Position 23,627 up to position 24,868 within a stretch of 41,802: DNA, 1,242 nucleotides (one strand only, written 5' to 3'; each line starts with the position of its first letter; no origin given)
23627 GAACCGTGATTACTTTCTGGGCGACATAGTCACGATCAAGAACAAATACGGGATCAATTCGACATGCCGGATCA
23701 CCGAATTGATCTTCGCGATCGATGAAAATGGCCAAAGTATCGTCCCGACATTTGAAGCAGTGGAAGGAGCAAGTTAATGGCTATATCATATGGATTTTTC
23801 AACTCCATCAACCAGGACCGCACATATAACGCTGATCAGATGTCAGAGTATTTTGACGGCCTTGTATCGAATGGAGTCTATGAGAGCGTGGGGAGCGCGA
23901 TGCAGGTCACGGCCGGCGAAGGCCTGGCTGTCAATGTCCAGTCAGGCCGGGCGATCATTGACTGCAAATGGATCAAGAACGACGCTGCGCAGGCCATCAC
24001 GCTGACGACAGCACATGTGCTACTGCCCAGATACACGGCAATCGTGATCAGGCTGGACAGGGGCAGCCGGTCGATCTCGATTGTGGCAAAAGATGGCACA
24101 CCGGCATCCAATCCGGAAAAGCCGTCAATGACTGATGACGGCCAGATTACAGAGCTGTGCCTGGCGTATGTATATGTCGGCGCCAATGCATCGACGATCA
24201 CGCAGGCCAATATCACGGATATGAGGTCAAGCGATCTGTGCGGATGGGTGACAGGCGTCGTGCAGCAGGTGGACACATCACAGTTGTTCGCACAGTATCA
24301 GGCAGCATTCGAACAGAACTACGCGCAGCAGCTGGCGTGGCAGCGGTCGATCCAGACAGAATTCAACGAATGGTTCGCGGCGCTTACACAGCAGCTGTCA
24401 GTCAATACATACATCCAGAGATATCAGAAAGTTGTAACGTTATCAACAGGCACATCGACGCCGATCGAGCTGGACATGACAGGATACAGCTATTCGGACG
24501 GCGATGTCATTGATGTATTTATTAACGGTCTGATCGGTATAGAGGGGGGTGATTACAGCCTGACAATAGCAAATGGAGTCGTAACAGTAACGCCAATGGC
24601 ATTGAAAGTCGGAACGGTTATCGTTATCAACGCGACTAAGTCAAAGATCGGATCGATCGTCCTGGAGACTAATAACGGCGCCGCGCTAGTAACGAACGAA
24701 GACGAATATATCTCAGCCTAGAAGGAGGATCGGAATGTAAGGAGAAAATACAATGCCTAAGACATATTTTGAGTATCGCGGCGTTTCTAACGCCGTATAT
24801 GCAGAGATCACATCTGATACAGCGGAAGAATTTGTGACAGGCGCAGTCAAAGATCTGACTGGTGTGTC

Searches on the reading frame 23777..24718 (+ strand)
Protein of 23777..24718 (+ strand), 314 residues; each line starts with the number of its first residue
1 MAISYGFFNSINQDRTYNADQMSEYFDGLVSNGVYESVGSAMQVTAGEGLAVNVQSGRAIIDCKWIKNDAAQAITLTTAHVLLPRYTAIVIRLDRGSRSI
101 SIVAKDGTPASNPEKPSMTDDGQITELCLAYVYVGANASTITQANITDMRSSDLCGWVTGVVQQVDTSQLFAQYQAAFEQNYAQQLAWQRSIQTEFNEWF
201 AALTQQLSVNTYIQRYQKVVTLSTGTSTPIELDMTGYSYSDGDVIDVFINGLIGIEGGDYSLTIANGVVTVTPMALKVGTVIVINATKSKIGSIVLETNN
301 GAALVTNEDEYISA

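Call 6: search_protein_families(library=pfam, proteins=[window:23777-24718:+], max_evalue=0.01)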
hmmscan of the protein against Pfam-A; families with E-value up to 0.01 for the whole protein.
window:23777-24718:+ (314 aa): 0 families

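Call 7: search_protein_families(library=phrogs, proteins=[window:23777-24718:+], max_evalue=0.001)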
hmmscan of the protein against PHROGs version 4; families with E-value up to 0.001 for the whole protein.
window:23777-24718:+ (314 aa): 10 families
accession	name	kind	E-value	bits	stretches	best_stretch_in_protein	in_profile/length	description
phrog_1220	-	head and packaging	9e-76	257.3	1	1-213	6-233/574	head protein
phrog_9534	-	head and packaging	2.5e-42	146.6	1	6-186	5-185/303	head protein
phrog_27282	-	unknown function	9.7e-41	141.1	1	1-210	1-206/445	-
phrog_35103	-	unknown function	1.2e-36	127.2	1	7-205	6-210/916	-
phrog_5339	-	head and packaging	3.4e-35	122.5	1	1-190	4-197/633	virion structural protein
phrog_18805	-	unknown function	1.3e-31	110.9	1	1-176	1-179/457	-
phrog_17342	-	unknown function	6.7e-11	43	1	32-150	31-157/326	-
phrog_13571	-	head and packaging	4.3e-09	37.1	1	40-149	34-148/356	virion structural protein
phrog_20556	-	tail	4.5e-07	30.3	1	29-151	27-140/528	baseplate protein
phrog_3398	-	head and packaging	6.7e-07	29.9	1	21-151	30-167/359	virion structural protein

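Call 23: search_solved_structures(query=window:23777-24718:+, max_evalue=1)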
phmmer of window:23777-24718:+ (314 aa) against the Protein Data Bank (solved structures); distinct sequences matched with E-value up to 1: 26.
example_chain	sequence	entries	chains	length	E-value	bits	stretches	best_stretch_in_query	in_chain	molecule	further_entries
9f18_H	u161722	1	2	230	0.037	16.6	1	178-262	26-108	Heavy chain rabbit fab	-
9f1i_H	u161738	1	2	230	0.043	16.4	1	178-261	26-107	Heavy chain rabbit fab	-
6o3k_H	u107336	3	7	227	0.051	16.1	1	186-244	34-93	PGZL1.H4K3 heavy chain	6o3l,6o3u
1b7v_A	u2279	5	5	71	0.062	15.9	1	224-260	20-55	PROTEIN (CYTOCHROME C-553) | CYTOCHROME C-553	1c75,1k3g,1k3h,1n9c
6pdr_H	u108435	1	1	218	0.081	15.5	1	184-271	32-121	antibody vFP25.18 heavy chain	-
4hfw_H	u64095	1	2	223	0.083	15.4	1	185-281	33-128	6-26 Fab Heavy chain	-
6mnq_H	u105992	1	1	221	0.092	15.3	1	186-244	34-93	Ab DH727.2 heavy chain Fab fragment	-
8u32_C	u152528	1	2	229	0.14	14.7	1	175-265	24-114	Fab heavy chain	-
7unb_H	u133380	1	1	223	0.14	14.7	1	186-247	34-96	RUPA-47 Fab heavy chain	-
6uyg_A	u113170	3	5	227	0.15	14.6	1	183-281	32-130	Fab E1 heavy chain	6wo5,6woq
2dd8_H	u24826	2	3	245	0.15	14.6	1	185-230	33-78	IGG Heavy Chain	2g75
9mns_H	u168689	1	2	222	0.17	14.4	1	185-236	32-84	RM1-36 Fab heavy chain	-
9dpc_H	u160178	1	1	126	0.19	14.3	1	183-238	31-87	Variable domain of the heavy chain of Fab 297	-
9naq_H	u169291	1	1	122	0.24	13.9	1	185-242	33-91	110_C4 Fab heavy chain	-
9hq8_A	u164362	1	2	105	0.26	13.8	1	176-239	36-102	Hypothetical protein from ssRNA Leviviricetes sp bacteriophage metagenome, IMGVR_UViG_3300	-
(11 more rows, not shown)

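Call 25: find_related_loci(query=window:23777-24718:+, collection=viral_contigs, flank=10000)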
Query window:23777-24718:+ (314 aa) in viral_contigs; peptide patterns used: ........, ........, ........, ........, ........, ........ (x = any residue, [..] = any of these).
21 stretches matched a pattern; 2 encode a relative of the query (tblastn E <= 1e-3); 2 distinct loci.
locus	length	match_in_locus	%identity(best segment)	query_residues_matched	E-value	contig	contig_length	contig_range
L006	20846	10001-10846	51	1-293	2e-93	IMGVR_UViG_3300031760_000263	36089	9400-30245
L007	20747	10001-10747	54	1-252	9e-91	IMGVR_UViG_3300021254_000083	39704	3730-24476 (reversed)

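Call 35: find_related_loci(query=A3, collection=metagenome_contigs, flank=10000)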
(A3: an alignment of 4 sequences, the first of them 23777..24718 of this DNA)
Query A3 (314 aa) in metagenome_contigs; peptide patterns used: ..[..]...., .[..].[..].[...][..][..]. (x = any residue, [..] = any of these).
599 stretches matched a pattern (row limit reached: there are more); 283 encode a relative of the query (tblastn E <= 1e-3); the best 80 are kept; 80 distinct loci.
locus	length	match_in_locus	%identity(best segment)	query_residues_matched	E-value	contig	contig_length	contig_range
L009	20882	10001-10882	55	1-296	1e-106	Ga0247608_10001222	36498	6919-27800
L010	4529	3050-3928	52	1-301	7e-100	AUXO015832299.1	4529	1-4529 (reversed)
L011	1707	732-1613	50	1-294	6e-99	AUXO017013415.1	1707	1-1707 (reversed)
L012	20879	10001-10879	49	1-314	1e-89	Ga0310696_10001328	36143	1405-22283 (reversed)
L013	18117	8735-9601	48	3-313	4e-89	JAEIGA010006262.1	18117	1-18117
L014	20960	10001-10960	44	1-292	5e-89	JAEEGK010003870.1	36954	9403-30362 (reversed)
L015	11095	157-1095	45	1-312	1e-88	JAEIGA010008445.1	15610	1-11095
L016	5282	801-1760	44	1-292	2e-88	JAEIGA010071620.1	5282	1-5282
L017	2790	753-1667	47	3-312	8e-90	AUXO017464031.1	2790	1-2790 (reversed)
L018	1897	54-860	50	1-264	6e-88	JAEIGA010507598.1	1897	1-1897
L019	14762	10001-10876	47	1-292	4e-83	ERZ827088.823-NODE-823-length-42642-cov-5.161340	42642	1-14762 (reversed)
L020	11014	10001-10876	47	1-292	2e-82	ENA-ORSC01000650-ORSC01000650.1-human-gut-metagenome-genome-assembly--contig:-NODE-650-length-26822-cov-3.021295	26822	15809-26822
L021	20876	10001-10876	47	1-292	4e-82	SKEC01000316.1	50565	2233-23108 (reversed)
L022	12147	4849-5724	47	1-292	4e-82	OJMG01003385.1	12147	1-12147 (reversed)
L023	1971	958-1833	47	1-292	1e-85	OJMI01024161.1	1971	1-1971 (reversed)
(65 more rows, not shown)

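Call 39: search_protein_families(library=ncbifam, proteins=[window:23777-24718:+], max_evalue=0.01)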
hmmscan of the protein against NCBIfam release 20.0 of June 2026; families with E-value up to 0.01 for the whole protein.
window:23777-24718:+ (314 aa): 0 families

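Call 51: find_homologous_proteins(query=A3, max_evalue=1e-10)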
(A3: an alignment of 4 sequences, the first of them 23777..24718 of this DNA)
Query A3 (4 sequences) (314 aa, profile of the alignment): 2916 proteins with E <= 1e-10 among 8000 candidates; the best 120 are listed.
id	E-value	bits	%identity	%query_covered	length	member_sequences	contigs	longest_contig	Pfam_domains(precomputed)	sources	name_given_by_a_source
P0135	6.8e-159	546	51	99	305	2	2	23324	-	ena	-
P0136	8.7e-154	529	97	100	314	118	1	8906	-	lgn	-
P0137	9.8e-152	523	51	98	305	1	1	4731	-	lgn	-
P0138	1.1e-149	516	54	80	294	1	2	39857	-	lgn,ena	-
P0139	1.3e-149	516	50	98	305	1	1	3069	-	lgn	-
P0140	5.2e-146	504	50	93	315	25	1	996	-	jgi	jgi:hypothetical protein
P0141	4.2e-143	494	50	98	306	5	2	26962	-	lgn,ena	-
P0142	1.6e-142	492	52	80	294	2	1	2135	-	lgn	-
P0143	2.6e-141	488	82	100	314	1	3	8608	-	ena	-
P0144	2.4e-140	485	81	100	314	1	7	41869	-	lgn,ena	-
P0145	2.7e-140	485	83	100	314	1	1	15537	-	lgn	-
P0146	3.2e-140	485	81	100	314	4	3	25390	-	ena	-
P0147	3.6e-140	485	81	100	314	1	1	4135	-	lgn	-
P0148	3.6e-140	485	81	100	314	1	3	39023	-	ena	-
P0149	5.1e-140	484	81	100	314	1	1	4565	-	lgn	-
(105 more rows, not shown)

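Call 65: search_solved_structures(query=A6, max_evalue=10, show_alignments=1)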
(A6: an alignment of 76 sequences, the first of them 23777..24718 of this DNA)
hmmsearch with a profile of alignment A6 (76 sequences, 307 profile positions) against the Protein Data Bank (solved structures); distinct sequences matched with E-value up to 10: 4.
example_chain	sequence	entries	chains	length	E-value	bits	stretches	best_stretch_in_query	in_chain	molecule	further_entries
5an9_A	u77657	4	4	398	0.24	13.6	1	157-282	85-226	60S RIBOSOMAL PROTEIN L3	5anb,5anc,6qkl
7pzy_k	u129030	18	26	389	0.36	13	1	177-287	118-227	60S ribosomal protein L3 | Ribosomal 60S subunit protein L3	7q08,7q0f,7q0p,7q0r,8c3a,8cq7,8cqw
9ygm_LC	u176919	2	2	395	0.83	11.8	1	178-267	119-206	60S ribosomal protein uL3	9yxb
8ip8_DB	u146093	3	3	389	1.2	11.3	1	178-283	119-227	60S ribosomal protein uL3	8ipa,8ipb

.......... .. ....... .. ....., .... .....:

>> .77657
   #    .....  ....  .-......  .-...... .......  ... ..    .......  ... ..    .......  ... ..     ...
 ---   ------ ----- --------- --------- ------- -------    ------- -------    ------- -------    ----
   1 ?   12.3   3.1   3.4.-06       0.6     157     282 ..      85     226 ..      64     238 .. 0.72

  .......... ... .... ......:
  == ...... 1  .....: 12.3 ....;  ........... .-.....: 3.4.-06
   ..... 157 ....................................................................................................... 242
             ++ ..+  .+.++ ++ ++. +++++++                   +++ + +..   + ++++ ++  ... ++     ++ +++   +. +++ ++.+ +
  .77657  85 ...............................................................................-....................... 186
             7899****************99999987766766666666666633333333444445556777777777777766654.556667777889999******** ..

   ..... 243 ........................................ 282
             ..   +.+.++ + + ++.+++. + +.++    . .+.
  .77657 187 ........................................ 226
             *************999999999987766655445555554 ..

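Call 74: predict_structure(alignment_id=A6)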
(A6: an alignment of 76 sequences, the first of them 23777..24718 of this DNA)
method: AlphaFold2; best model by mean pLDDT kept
length: 314 residues; sequences in the alignment: 76
mean_pLDDT: 77.1   pTM: 0.46
mean pLDDT of the five models: 77.1, 75.6, 74.4, 73.6, 72.7
residues with pLDDT >= 90: 64; 70-90: 163; 50-70: 61; < 50: 26
segments of 3 or more residues with pLDDT < 50: 1-11, 13-19, 161-167
pLDDT, mean of each block of 10 residues (from residue 1): 42 47 57 82 89 90 84 88 92 86 92 90 90 89 89 76 46 65 76 76 56 80 76 84 86 87 87 82 83 63 68 58
secondary structure, 60 per line:
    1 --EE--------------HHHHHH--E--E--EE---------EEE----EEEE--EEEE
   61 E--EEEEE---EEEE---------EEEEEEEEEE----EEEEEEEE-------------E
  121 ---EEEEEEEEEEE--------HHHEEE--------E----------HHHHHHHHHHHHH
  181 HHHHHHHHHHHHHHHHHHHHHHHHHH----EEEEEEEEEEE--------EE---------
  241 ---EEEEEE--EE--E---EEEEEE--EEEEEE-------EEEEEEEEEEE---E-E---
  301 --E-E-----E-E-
elements in order: H19-24 E44-46 E51-54 E57-61 E64-68 E72-75 E85-94 E99-106 E124-134 E146-148 H168-206 E211-221 E244-249 E260-265 E268-273 E281-291

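Call 77: fold_search(model_id=the predicted structure, library=pdb)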
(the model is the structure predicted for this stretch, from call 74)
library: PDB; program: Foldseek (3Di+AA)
matches with E <= 10: 1062; with E <= 0.001: 2
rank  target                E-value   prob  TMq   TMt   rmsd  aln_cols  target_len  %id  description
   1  2x53_A                1.3e-04  1.00  0.27  0.32  27.3       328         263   10  Structure of the phage p2 baseplate in its activated conformation with Sr (released 2010-02-16)
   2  9euj_G                8.6e-04  0.99  0.30  0.13  23.7       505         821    9  Cryo-EM structure of Staphylococcus aureus bacteriophage phi812 baseplate in the post-contraction state - sheath initi (released 2025-04-09)
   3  9eui_Q                1.0e-02  0.54  0.22  0.09  31.5       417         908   10  Cryo-EM structure of Staphylococcus aureus bacteriophage phi812 baseplate in the post-contraction state - complete (released 2025-04-09)
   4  9hze_C                1.9e-02  1.00  0.19  0.47   4.7        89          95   17  CryoEM structure of F-ENA fibers on the spores of Bacillus thuringiensis serovar kurstaki (released 2025-03-12)
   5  9k09_U                2.6e-02  1.00  0.21  0.07   4.0        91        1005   18  Cyanophage A4 portal-tail complex (released 2025-04-09)
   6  9efk_AE               2.8e-02  1.00  0.17  0.30  10.4       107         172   17  Cryo-EM structure of the portal-tail complex of LME-1 phage (released 2025-04-16)
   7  8vbx_S                6.1e-02  0.99  0.19  0.36   8.4        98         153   19  C6 nozzle and fibre complex of the mature bacteriophage PhiM1 particle (released 2024-10-23)
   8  8ovu_A                6.4e-02  0.97  0.17  0.42   6.2        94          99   14  Human titin immunoglobulin-like 21 domain (released 2023-11-29)
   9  9uvr_A                6.7e-02  0.75  0.15  0.12  14.7       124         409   11  Crystal structure of SSA1632 from Streptococcus sanguinis (released 2026-01-21)
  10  2y25_B                6.7e-02  0.21  0.17  0.17  28.7       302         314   10  Crystal structure of the myomesin domains My11-My13 (released 2011-12-21)
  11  8q6t_G                8.3e-02  0.16  0.13  0.10  19.3       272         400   11  Helical reconstruction of the relaxed thick filament from FIB milled left ventricular mouse myofibrils (released 2023-11-01)
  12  2xtl_B                8.7e-02  0.91  0.18  0.14  14.2       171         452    8  Structure of the major pilus backbone protein from Streptococcus Agalactiae (released 2011-07-06)
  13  4igb_B                9.2e-02  0.14  0.14  0.11  35.8       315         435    8  Crystal structure of the N-terminal domain of the Streptococcus gordonii adhesin Sgo0707 (released 2013-06-05)
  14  1rfx_A                1.0e-01  0.89  0.16  0.37   7.3       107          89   13  Crystal Structure of resisitin (released 2004-06-08)
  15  1rgx_C                1.1e-01  0.98  0.18  0.47   6.1       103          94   10  Crystal Structure of resisitin (released 2004-06-08)
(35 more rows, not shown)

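Call 86: fold_search(model_id=the predicted structure, library=viral)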
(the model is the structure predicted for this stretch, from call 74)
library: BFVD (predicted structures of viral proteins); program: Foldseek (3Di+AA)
matches with E <= 10: 1441; with E <= 0.001: 77
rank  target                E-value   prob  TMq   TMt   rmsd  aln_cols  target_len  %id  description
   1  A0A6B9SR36            7.0e-21  1.00  0.46  0.27  31.3       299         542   29  (no name in the UniProt tables at hand)
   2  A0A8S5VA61            1.6e-20  1.00  0.46  0.43  29.0       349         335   24  Receptor Binding Protein [Siphoviridae sp. cthGz5]
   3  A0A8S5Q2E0            1.8e-20  1.00  0.47  0.50  24.9       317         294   26  Receptor Binding Protein [Siphoviridae sp. ct1ab49]
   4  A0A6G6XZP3            1.1e-17  1.00  0.47  0.65  17.2       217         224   26  (no name in the UniProt tables at hand)
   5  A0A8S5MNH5            1.1e-17  1.00  0.44  0.31  18.4       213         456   35  Receptor Binding Protein [Myoviridae sp. ctJfU3]
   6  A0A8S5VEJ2            3.9e-17  1.00  0.46  0.28  27.5       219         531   28  Receptor Binding Protein [Siphoviridae sp. ctSXZ3]
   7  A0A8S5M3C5            1.2e-16  1.00  0.44  0.49  25.2       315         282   20  Receptor Binding Protein [Siphoviridae sp. ctQJR51]
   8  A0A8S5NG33            1.5e-15  1.00  0.43  0.30  23.9       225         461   22  Receptor Binding Protein [Siphoviridae sp. ctHEr2]
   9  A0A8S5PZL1            2.0e-15  1.00  0.45  0.35  35.4       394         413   17  Receptor Binding Protein [Siphoviridae sp. ctG0D7]
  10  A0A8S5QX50            7.7e-15  1.00  0.43  0.44  18.0       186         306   30  Receptor Binding Protein [Siphoviridae sp. ct9lR64]
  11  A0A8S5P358            1.2e-14  1.00  0.44  0.41  21.7       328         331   20  Receptor Binding Protein [Siphoviridae sp. ctSx228]
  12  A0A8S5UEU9            2.1e-14  1.00  0.44  0.46  19.5       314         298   21  Receptor Binding Protein [Siphoviridae sp. ctN5F10]
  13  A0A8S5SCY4            2.9e-12  1.00  0.42  0.37  16.4       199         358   26  Receptor Binding Protein [Siphoviridae sp. ctrCv3]
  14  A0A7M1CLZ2            3.0e-12  1.00  0.40  0.51   4.7       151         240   27  (no name in the UniProt tables at hand)
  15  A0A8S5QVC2            3.7e-12  1.00  0.40  0.62   8.4       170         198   27  Receptor Binding Protein [Siphoviridae sp. ct2hZ16]
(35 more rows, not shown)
